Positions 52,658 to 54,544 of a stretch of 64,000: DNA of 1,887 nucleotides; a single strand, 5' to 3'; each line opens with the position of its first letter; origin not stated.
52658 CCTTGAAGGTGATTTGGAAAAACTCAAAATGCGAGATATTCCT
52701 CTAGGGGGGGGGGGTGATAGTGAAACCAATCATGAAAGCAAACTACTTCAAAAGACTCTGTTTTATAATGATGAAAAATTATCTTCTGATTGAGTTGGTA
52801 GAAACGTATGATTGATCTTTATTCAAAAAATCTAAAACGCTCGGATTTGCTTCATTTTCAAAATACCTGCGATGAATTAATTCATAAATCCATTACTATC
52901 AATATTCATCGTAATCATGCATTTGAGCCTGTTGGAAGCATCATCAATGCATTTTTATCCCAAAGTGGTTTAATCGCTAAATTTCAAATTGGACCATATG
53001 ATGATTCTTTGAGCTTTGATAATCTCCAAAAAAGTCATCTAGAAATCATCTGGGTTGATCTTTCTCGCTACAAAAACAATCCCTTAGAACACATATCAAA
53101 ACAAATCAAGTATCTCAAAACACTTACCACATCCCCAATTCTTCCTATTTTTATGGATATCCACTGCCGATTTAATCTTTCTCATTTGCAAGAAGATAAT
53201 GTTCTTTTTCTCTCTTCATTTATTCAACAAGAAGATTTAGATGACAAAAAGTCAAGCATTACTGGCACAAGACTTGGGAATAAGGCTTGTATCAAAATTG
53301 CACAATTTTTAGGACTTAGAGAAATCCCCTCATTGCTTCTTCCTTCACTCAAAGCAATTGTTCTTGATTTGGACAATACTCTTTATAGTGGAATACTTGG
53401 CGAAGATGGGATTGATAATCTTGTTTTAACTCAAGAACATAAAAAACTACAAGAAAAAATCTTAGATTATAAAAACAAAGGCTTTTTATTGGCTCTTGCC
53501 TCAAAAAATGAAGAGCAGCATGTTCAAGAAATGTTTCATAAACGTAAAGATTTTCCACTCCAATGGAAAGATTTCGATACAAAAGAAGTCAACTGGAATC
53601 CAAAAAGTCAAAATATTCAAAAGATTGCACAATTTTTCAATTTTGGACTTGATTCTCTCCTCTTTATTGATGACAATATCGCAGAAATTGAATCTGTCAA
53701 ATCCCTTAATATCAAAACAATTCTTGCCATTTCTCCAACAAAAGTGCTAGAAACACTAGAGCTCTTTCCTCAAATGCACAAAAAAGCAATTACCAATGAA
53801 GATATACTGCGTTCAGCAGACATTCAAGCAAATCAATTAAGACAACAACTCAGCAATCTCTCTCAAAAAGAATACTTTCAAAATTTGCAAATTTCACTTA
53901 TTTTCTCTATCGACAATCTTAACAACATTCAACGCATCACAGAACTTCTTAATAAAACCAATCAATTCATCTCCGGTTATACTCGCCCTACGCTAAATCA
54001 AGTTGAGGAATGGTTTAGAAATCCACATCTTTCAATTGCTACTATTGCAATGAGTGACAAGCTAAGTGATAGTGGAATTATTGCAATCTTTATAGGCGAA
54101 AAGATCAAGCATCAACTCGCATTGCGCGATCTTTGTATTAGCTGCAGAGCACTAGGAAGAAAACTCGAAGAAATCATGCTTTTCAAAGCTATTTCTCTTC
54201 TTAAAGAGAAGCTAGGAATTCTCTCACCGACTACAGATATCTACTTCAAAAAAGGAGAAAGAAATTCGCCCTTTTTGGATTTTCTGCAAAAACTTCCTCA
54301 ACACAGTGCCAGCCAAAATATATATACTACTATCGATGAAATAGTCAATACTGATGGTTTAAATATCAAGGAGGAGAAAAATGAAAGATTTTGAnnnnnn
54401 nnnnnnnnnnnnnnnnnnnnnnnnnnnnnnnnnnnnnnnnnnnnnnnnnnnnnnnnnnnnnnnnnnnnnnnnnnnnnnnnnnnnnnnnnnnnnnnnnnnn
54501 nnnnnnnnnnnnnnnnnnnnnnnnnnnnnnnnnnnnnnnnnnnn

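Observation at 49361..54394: FkbH-like / two ACP / acyl-AMP ligase / SDR / VOC sub-cluster: candidate pathway for an unusual ACP-borne acyl (glyceroyl-type) substituent on an amino sugar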

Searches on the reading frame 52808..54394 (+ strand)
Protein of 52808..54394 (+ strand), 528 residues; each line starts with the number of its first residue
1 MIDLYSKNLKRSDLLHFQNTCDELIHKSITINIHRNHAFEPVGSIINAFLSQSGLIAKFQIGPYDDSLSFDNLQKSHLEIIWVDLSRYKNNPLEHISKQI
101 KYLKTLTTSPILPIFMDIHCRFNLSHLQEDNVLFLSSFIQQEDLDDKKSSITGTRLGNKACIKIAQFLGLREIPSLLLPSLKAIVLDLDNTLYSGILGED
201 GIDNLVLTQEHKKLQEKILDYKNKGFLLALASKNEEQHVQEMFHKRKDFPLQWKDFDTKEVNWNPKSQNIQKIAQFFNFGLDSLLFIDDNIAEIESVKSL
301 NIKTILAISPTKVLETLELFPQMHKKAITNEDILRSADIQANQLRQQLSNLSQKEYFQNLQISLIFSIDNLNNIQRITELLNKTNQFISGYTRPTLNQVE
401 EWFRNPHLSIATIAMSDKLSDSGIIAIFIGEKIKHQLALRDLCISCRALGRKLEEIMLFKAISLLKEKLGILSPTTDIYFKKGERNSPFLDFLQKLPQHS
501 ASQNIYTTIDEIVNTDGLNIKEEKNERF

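Call 4: search_protein_families(library=pfam, proteins=[window:52808-54394:+], max_evalue=0.01)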
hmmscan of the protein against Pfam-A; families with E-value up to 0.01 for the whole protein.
window:52808-54394:+ (528 aa): 1 family
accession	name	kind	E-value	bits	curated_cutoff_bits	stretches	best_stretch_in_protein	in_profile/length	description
PF00702.32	Hydrolase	-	0.0052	17.6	26.4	0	220-299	109-189/191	haloacid dehalogenase-like hydrolase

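Call 5: search_protein_families(library=ncbifam, proteins=[window:52808-54394:+], max_evalue=0.01)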
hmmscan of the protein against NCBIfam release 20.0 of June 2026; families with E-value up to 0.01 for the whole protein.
window:52808-54394:+ (528 aa): 4 families
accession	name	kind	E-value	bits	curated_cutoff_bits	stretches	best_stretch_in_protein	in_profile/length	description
TIGR01686.1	FkbH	subfamily_domain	1.9e-97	326.3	146.65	1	180-496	2-317/323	FkbH domain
TIGR01681.1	HAD-SF-IIIC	subfamily_domain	1.1e-23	84.6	35.75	1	182-298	1-129/132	HAD-IIIC family phosphatase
TIGR01993.1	Pyr-5-nucltdase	equivalog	0.0015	18.3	142.9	0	209-306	84-182/183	pyrimidine 5'-nucleotidase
TIGR01509.1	HAD-SF-IA-v3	subfamily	0.0046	17.1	29.4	0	277-306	124-153/154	HAD-IA family hydrolase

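Call 20: find_homologous_proteins(query=window:52808-54391:+, max_evalue=1e-10)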
Query window:52808-54391:+ (528 aa): 1891 proteins with E <= 1e-10 among 8000 candidates; the best 120 are listed.
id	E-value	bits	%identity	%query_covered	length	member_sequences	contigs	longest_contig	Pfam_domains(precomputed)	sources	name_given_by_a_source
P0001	0.0e+0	1160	100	100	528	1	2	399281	-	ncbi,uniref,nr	ncbi:HAD-IIIC family phosphatase [Helicobacter kayseriensis]|uniref:HAD-IIIC family phosphatase n=1 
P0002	2.4e-208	711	65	99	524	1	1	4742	-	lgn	-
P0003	9.5e-202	689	63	99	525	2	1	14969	-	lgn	-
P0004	2.6e-199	681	61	99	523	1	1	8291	-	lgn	-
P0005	7.6e-168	577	56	93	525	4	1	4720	-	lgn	-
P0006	1.0e-167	577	55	98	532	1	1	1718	-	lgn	-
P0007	7.3e-162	558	51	94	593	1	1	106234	-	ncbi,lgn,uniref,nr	ncbi:HAD family hydrolase [Helicobacter didelphidarum]|uniref:HAD family hydrolase n=1 Tax=Helicobac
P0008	1.8e-157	543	49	99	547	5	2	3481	-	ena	-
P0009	4.3e-156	539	54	94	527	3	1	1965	-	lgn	-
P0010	9.1e-156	538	49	99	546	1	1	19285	-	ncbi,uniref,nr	ncbi:HAD-IIIC family phosphatase [Helicobacter sp. MIT 21-1697]|uniref:HAD-IIIC family phosphatase n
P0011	1.6e-155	537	51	98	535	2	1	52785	-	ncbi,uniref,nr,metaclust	ncbi:HAD-IIIC family phosphatase [Helicobacter sp. MIT 11-5569]|uniref:HAD-IIIC family phosphatase n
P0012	4.4e-155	535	48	99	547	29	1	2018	-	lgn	-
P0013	5.1e-154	532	53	94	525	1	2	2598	PF12689.14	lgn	-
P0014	2.6e-153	530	51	100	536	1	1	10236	-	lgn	-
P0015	5.3e-149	515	52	94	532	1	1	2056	-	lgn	-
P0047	9.4e-136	472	48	94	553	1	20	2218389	-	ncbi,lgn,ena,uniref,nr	ncbi:HAD-IIIC family phosphatase [Helicobacter cinaedi]|uniref:HAD-IIIC family phosphatase n=1 Tax=H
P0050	2.1e-135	470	49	94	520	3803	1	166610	PF00702.33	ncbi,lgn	ncbi:HAD family hydrolase [Campylobacter jejuni]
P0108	3.2e-115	404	44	98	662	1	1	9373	PF13669.13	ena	-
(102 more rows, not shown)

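Call 21: find_encoding_contigs(protein=P0050, flank=10000, max_places=2)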
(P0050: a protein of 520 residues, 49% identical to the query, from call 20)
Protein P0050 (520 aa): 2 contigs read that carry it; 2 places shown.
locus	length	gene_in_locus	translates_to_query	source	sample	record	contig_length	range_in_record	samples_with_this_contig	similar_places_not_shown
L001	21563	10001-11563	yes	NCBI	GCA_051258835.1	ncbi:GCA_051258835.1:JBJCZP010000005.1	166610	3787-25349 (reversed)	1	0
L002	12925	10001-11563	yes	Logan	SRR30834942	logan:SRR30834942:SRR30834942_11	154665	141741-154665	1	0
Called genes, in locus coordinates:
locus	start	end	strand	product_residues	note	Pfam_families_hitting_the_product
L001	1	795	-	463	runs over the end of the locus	PF00749:tRNA-synt_1c, PF19269:Anticodon_2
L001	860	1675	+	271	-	PF13624:SurA_N_3 (faint), PF09312:SurA_N, PF22506:Cj1289-like_C, PF13145:Rotamase_2 (weak)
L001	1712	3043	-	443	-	PF00289:Biotin_carb_N, PF02222:ATP-grasp, PF02786:CPSase_L_D2, PF07478:Dala_Dala_lig_C, PF08443:RimK, PF02785:Biotin_carb_C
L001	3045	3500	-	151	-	PF25984:BSH_YknX (faint), PF00364:Biotin_lipoyl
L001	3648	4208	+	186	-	PF22769:DCD, PF00692:dUTPase (faint)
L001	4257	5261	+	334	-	PF01073:3Beta_HSD, PF01370:Epimerase, PF02719:Polysacc_synt_2, PF04321:RmlD_sub_bind, PF05368:NmrA, PF07993:NAD_binding_4 (faint), PF13460:NAD_binding_10, PF16363:GDP_Man_Dehyd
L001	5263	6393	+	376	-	PF00155:Aminotran_1_2 (weak), PF01041:DegT_DnrJ_EryC1, PF00266:Aminotran_5 (weak), PF01212:Beta_elim_lyase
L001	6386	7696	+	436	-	PF16254:DUF4910, PF09940:DUF2172, PF16221:HTH_47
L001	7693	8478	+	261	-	PF02522:Antibiotic_NAT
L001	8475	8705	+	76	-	-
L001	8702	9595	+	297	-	PF13489:Methyltransf_23, PF13847:Methyltransf_31, PF08241:Methyltransf_11, PF08242:Methyltransf_12, PF13649:Methyltransf_25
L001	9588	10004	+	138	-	PF13669:Glyoxalase_4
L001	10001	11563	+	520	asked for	PF00702:Hydrolase (faint)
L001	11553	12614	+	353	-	PF08545:ACP_syn_III, PF08541:ACP_syn_III_C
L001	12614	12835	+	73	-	-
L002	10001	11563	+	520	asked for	PF00702:Hydrolase (faint)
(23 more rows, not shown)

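Call 22: find_encoding_contigs(protein=P0047, flank=10000, max_places=1)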
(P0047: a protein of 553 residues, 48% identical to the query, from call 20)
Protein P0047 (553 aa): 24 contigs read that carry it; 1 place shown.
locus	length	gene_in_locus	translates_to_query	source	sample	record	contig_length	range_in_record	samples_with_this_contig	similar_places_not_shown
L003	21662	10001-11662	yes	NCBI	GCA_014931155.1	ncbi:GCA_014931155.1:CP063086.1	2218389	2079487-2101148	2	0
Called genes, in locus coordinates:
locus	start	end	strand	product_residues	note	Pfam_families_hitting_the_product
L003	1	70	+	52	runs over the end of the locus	-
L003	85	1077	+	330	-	PF04055:Radical_SAM, PF13186:SPASM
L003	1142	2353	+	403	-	PF01041:DegT_DnrJ_EryC1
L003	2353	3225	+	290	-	PF17836:PglD_N, PF25084:LbH_EIF2B (weak), PF25087:GMPPB_C (weak), PF00132:Hexapep (faint)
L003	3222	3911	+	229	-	PF00132:Hexapep (faint)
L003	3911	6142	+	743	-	PF00551:Formyl_trans_N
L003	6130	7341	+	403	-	PF00551:Formyl_trans_N, PF02911:Formyl_trans_C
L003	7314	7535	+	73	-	-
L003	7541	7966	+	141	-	PF13669:Glyoxalase_4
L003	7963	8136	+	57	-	-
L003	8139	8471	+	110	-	PF01575:MaoC_dehydratas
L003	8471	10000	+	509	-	-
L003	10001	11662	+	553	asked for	-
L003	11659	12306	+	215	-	PF00132:Hexapep (faint)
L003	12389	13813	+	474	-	PF08545:ACP_syn_III, PF08541:ACP_syn_III_C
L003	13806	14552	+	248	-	-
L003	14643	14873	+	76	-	PF00550:PP-binding (weak)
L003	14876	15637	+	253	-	PF00106:adh_short, PF08659:KR, PF13561:adh_short_C2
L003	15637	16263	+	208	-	-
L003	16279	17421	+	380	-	PF05050:Methyltransf_21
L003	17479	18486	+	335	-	PF03102:NeuB, PF08666:SAF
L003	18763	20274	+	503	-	-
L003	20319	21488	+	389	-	PF02350:Epimerase_2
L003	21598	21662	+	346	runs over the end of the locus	PF00551:Formyl_trans_N, PF02911:Formyl_trans_C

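Call 23: search_solved_structures(query=window:52808-54391:+, max_evalue=1, show_alignments=2)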
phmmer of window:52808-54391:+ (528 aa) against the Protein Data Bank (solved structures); distinct sequences matched with E-value up to 1: 1.
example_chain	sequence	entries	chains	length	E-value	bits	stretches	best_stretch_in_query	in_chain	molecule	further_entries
3slr_A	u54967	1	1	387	4.8e-18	68.4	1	181-297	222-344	uncharacterized protein BF1531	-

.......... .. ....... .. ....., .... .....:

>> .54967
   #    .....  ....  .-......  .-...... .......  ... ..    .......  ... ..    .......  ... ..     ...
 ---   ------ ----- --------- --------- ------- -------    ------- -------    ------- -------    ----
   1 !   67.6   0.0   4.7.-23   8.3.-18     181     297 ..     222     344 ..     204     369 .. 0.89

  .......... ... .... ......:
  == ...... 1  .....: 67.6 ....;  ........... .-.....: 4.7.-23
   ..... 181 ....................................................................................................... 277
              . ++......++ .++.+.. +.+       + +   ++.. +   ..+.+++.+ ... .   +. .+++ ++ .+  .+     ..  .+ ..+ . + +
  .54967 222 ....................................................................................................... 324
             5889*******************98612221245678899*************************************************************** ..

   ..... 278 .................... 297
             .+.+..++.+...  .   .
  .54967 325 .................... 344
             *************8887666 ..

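Call 25: find_related_loci(query=A1, collection=genome_contigs, flank=10000)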
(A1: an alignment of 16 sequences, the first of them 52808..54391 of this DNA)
Query A1 (528 aa) in genome_contigs; peptide patterns used: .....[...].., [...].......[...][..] (x = any residue, [..] = any of these).
600 stretches matched a pattern (row limit reached: there are more); 538 encode a relative of the query (tblastn E <= 1e-3); the best 80 are kept; 80 distinct loci.
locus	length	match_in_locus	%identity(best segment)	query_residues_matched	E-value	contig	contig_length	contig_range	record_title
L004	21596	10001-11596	51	1-520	4e-166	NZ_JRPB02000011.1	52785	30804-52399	Helicobacter sp. MIT 11-5569 NODE_11_length_52785_cov_90.5332, whole genome shotgun sequence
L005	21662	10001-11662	44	3-521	3e-150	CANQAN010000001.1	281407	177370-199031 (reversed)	MAG: uncultured Helicobacteraceae bacterium isolate Lapin-002__bin38 genome assembly, contig: Lapin-002__NODE_15_length_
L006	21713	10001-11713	47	3-528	5e-150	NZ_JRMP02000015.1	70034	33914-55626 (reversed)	Helicobacter saguini strain MIT 97-6194 NODE_15_length_70034_cov_42.4762, whole genome shotgun sequence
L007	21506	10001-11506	50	2-521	3e-147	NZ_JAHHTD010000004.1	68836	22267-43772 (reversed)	MAG: Campylobacter sp. isolate MAG073 MAG073_4, whole genome shotgun sequence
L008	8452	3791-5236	51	2-496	2e-147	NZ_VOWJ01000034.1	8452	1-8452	Campylobacter volucris strain 2016D-0084 NODE_16_length_8452_cov_25.3262_ID_31, whole genome shotgun sequence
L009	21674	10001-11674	46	1-522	1e-145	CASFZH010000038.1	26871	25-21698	uncultured Helicobacter sp. isolate A38_L1_349349_idba_bin.23 genome assembly, contig: A38_L1_349349_idba_bin.23.fa_scaf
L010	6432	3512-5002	49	2-499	8e-145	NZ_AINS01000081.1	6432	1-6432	Campylobacter coli LMG 9860 n_94_l_6406_c_26.018576, whole genome shotgun sequence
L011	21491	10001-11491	49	2-499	7e-143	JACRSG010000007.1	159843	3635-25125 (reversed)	Campylobacter jejuni strain GP013 Consensus_5, whole genome shotgun sequence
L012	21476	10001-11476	48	29-496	3e-140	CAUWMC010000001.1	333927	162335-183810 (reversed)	MAG: uncultured Helicobacter sp. isolate SRS10476996__bin126 genome assembly, contig: SRS10476996_NODE_3_length_333927_c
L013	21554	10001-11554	46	2-498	2e-135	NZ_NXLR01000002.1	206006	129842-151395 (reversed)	Helicobacter marmotae strain MIT 98-6070 H_marmotae_98-6070_2_20600635.348, whole genome shotgun sequence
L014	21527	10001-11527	46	20-522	3e-135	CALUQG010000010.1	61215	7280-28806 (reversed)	MAG: Candidatus Gastranaerophilales bacterium isolate BRZ_DT__bin26 genome assembly, contig: BRZ_DT__NODE_427_length_612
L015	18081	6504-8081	48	29-524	8e-133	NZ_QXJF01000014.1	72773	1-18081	Helicobacter labetoulli strain 48519 NODE_14_length_72937_cov_284.848, whole genome shotgun sequence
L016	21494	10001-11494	46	1-496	9e-126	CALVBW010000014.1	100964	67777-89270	MAG: Candidatus Gastranaerophilales bacterium isolate E08__bin45 genome assembly, contig: E08__k127_6532368, whole genom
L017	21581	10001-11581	44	2-525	4e-125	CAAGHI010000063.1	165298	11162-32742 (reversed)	TPA_asm: Candidatus Gastranaerophilales bacterium, isolate HGM07946, WGS project CAAGHI010000000 data, contig: SRS476271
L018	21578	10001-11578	43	1-522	1e-124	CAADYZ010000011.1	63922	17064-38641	MAG TPA_asm: Campylobacteraceae bacterium, isolate HGM08908, WGS project CAADYZ010000000 data, contig: ERS396357_87_k85_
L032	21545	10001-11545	31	27-520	7e-87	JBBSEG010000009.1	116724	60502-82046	MAG: Burkholderiales bacterium isolate LS1_sbin.38 LS1_sbin.38_K_661850_L_116724_cov_22.0597, whole genome shotgun seque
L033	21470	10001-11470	33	29-503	3e-86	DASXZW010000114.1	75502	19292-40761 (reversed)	MAG TPA_asm: Verrucomicrobiia bacterium isolate SMAG_U4863 k141_3681769, whole genome shotgun sequence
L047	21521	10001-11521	29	25-496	9e-64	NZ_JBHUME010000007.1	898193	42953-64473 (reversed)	Paenibacillus gansuensis strain KCTC 3950 platanus_K_21_77_7, whole genome shotgun sequence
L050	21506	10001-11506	30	29-495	2e-61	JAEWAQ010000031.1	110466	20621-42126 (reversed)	MAG: Bacillota bacterium isolate OH_PBB_215 k127_267554, whole genome shotgun sequence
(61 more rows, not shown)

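Call 30: find_encoding_contigs(protein=P0001, flank=10000, max_places=4)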
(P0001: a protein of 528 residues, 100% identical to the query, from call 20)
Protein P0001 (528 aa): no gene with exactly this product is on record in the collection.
